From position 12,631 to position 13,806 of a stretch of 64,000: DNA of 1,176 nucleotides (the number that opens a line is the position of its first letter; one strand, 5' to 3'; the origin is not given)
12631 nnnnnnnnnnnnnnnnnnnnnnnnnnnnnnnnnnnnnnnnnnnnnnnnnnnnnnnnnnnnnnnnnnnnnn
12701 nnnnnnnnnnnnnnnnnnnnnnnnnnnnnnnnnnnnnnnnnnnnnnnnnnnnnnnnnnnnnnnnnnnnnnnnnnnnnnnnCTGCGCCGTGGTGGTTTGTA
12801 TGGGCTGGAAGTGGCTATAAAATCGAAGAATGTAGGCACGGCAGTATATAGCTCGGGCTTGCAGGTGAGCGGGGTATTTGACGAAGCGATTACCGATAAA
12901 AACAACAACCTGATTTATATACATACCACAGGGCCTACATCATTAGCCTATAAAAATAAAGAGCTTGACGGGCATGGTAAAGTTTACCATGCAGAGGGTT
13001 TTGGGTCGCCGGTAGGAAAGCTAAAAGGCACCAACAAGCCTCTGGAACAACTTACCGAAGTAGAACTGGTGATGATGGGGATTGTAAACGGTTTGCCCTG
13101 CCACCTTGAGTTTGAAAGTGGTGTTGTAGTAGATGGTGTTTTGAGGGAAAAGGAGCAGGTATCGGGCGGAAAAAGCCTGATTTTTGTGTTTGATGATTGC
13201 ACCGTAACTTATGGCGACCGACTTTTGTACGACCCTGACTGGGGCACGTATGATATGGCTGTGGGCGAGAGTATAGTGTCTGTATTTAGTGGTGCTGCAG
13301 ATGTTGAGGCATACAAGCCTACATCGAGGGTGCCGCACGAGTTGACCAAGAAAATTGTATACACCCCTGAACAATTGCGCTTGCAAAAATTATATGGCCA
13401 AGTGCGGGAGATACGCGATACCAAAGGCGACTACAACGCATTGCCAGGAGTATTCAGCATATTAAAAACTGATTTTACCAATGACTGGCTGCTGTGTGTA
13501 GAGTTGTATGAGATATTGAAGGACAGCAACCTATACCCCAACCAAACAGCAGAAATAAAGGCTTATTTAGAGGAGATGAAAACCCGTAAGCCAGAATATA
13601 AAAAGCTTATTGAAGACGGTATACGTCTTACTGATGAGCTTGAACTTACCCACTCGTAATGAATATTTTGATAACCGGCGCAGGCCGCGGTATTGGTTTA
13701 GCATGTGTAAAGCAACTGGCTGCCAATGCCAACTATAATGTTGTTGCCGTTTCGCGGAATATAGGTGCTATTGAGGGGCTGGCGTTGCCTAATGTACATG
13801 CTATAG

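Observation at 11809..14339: Aromatic amino acid hydroxylase with a large unexplained C-terminal extension, translationally coupled to an SDR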

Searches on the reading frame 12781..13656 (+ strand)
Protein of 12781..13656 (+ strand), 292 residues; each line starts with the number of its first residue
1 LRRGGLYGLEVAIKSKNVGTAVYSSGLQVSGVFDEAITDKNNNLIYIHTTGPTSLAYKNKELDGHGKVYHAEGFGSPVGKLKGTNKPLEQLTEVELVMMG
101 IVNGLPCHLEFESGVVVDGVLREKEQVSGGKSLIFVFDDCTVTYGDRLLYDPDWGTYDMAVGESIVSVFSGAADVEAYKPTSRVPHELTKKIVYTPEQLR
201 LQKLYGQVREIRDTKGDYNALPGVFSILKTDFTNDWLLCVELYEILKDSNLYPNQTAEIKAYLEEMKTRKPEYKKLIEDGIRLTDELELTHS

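Call 39: predict_structure(alignment_id=A1)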
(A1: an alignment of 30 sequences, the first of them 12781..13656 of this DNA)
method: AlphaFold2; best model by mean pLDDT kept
length: 292 residues; sequences in the alignment: 30
mean_pLDDT: 90.5   pTM: 0.60
mean pLDDT of the five models: 90.5, 90.4, 90.1, 89.3, 89.1
residues with pLDDT >= 90: 236; 70-90: 36; 50-70: 9; < 50: 11
segments of 3 or more residues with pLDDT < 50: 182-188, 290-292
pLDDT, mean of each block of 10 residues (from residue 1): 84 92 97 94 95 95 93 95 94 94 96 96 92 97 95 95 95 87 47 84 94 88 94 94 91 92 95 93 75 44
secondary structure, 60 per line:
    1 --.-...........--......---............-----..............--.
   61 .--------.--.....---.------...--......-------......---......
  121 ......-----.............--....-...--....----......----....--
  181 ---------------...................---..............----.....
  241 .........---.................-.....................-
elements in order: H5-15 E18-23 E27-38 E44-57 E73-77 H93-98 E106-111 E115-126 E132-144 E147-150 E157-160 E165-170 H175-178 H196-214 H218-231 H236-249 H253-269 H271-291

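Call 48: fold_search(model_id=the predicted structure, library=pdb)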
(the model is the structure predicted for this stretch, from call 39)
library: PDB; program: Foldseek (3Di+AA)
matches with E <= 10: 1099; with E <= 0.001: 1
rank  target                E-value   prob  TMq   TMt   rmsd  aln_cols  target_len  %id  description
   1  7vgm                  7.2e-29  1.00  0.59  0.30  11.7       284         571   37  Crystal structure of Phenylalanine hydroxylase from Bacillus cereus ATCC 14579 (released 2022-04-27)
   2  4m75_K                6.4e-03  0.99  0.18  0.56   8.2        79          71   14  Crystal structure of Lsm1-7 complex (released 2013-10-23)
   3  4m77_D                6.8e-03  0.99  0.18  0.54   8.0        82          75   13  Crystal structure of Lsm2-8 complex, space group I212121 (released 2013-11-13)
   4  1jbm_A                1.2e-02  1.00  0.18  0.58   8.9        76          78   18  Heptameric crystal structure of Mth649, an Sm-like archaeal protein from Methanobacterium thermautotrophicum (released 2003-03-25)
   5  1loj_D                1.5e-02  0.99  0.18  0.58   9.0        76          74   18  Crystal structure of a Methanobacterial Sm-like archaeal protein (SmAP1) bound to uridine-5'-monophosphate (UMP) (released 2003-03-25)
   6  3pgw_I                1.6e-02  0.99  0.17  0.56   8.0        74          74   12  Crystal structure of human U1 snRNP (released 2010-12-29)
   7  3jb9_E                1.8e-02  0.98  0.17  0.43  10.4        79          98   19  Cryo-EM structure of the yeast spliceosome at 3.6 angstrom resolution (released 2015-09-23)
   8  1jri_G                2.0e-02  0.99  0.18  0.56   9.1        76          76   18  The Crystal Structure of an Sm-like Archaeal Protein with Two Heptamers in the Asymmetric Unit. (released 2002-02-13)
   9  5o9z_l                2.0e-02  0.99  0.17  0.58   8.2        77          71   21  Cryo-EM structure of a pre-catalytic human spliceosome primed for activation (B complex) (released 2017-08-16)
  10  3jb9_b                2.1e-02  0.97  0.17  0.55  10.4        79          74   19  Cryo-EM structure of the yeast spliceosome at 3.6 angstrom resolution (released 2015-09-23)
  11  8ro0_b                2.1e-02  0.94  0.17  0.42  11.4        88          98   14  Structure of the C. elegans Intron Lariat Spliceosome primed for disassembly (ILS') (released 2024-08-07)
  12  6ppq_D                2.2e-02  0.99  0.18  0.56   6.8        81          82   16  Structure of S. pombe Lsm1-7 with RNA, polyuridine with 3' adenosine (released 2020-06-17)
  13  4m77_F                2.2e-02  0.99  0.16  0.61   9.2        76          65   22  Crystal structure of Lsm2-8 complex, space group I212121 (released 2013-11-13)
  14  1i5l_I                2.3e-02  0.99  0.19  0.61   8.9        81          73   12  CRYSTAL STRUCTURE OF AN SM-LIKE PROTEIN (AF-SM1) FROM ARCHAEOGLOBUS FULGIDUS COMPLEXED WITH SHORT POLY-U RNA (released 2001-08-28)
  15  1jri_H                2.3e-02  0.99  0.18  0.60   8.8        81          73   16  The Crystal Structure of an Sm-like Archaeal Protein with Two Heptamers in the Asymmetric Unit. (released 2002-02-13)
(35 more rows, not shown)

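Call 65: search_protein_families(library=pfam, proteins=[window:12781-13656:+], max_evalue=10)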
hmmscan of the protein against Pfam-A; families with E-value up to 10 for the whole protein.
window:12781-13656:+ (292 aa): 0 families

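Call 74: search_protein_representatives(protein=window:12781-13656:+)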
Query: 292 residues. Proteins with E-value up to 0.001 (for the whole library): 869; up to 1e-10: 581; up to 1e-30: 166. The best 150 are listed.
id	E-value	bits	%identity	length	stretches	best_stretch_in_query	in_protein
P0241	1.8e-76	273.5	48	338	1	2-284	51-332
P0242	4.5e-69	249.3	45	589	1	3-291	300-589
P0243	8.5e-69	248.3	48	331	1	1-283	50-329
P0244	1.4e-65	237.7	44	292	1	2-285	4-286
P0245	1.1e-63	231.6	45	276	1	12-285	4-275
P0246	7.8e-62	225.5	44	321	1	2-284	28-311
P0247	1.9e-61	224.2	42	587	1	4-283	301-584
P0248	4.8e-60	219.6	44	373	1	2-283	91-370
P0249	8.1e-60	218.9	48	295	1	2-246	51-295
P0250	2.8e-58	213.8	40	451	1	1-286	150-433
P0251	5.0e-58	213.0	41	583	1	2-284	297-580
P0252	1.0e-57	212.0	39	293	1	2-285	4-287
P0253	1.8e-57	211.2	43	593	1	2-285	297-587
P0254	8.1e-57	209.0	46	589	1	2-284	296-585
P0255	1.1e-56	208.5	42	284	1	12-284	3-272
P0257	5.4e-56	206.3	42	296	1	2-283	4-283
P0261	1.8e-54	201.3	37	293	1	2-289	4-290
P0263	2.4e-54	200.9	38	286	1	1-283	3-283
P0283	3.8e-49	183.9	37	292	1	2-286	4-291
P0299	1.0e-44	169.3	34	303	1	2-288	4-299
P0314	3.1e-42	161.2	34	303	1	2-286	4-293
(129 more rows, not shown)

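Call 76: list_cluster_members(proteins=[P0244, P0252, P0257, P0261, P0263, P0283, P0299, P0314, P0241, P0248])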
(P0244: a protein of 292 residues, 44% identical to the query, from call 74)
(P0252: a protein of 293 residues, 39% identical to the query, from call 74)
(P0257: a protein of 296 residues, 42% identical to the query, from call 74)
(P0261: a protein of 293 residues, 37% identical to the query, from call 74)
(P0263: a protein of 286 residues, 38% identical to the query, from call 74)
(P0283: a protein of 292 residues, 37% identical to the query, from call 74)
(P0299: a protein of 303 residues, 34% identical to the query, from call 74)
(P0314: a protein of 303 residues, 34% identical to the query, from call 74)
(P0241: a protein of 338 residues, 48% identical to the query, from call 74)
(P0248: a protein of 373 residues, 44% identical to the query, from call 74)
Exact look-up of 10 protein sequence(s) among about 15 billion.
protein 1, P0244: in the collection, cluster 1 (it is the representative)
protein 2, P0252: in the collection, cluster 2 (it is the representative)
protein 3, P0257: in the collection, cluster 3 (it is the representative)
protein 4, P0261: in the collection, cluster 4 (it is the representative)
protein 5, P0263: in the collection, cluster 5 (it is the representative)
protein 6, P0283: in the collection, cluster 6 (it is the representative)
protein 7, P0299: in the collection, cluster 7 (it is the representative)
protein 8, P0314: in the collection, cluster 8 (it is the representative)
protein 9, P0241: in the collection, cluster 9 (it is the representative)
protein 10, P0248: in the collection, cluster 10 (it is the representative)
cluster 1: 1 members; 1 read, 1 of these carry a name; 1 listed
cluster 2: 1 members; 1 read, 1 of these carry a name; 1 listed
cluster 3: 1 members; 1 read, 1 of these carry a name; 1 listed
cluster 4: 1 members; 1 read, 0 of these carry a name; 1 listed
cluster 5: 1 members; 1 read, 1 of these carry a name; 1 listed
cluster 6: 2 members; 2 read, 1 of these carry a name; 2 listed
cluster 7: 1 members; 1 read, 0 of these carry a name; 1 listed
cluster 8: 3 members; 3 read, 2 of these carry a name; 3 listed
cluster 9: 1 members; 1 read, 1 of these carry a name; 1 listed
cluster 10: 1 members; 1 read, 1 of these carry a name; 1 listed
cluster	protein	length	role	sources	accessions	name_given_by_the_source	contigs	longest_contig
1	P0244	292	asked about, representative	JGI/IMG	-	phenylalanine-4-hydroxylase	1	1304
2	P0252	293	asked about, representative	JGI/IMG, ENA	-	phenylalanine-4-hydroxylase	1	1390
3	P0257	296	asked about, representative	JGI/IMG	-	phenylalanine-4-hydroxylase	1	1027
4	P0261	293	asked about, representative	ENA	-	-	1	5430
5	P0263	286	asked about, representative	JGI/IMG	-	phenylalanine-4-hydroxylase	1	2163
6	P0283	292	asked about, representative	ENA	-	-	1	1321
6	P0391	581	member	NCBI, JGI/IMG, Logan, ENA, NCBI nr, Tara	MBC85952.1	MAG: phenylalanine 4-monooxygenase [Bdellovibrionaceae bacterium] | phenylalanine 4-monooxygenase [Pseudobdellovibrionaceae bacterium] | strand:- start:65251 stop:66996 length:1746 start_codon:yes stop_codon:yes ...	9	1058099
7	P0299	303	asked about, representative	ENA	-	-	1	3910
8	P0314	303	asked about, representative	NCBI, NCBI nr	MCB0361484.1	MAG: hypothetical protein KDD35_02105 [Bdellovibrionales bacterium] | hypothetical protein [Bdellovibrionales bacterium]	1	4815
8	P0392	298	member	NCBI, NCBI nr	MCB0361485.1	MAG: aromatic amino acid hydroxylase [Bdellovibrionales bacterium] | aromatic amino acid hydroxylase [Bdellovibrionales bacterium]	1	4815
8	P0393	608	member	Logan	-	-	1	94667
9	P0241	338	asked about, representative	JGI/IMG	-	phenylalanine-4-hydroxylase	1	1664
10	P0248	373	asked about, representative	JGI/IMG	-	phenylalanine-4-hydroxylase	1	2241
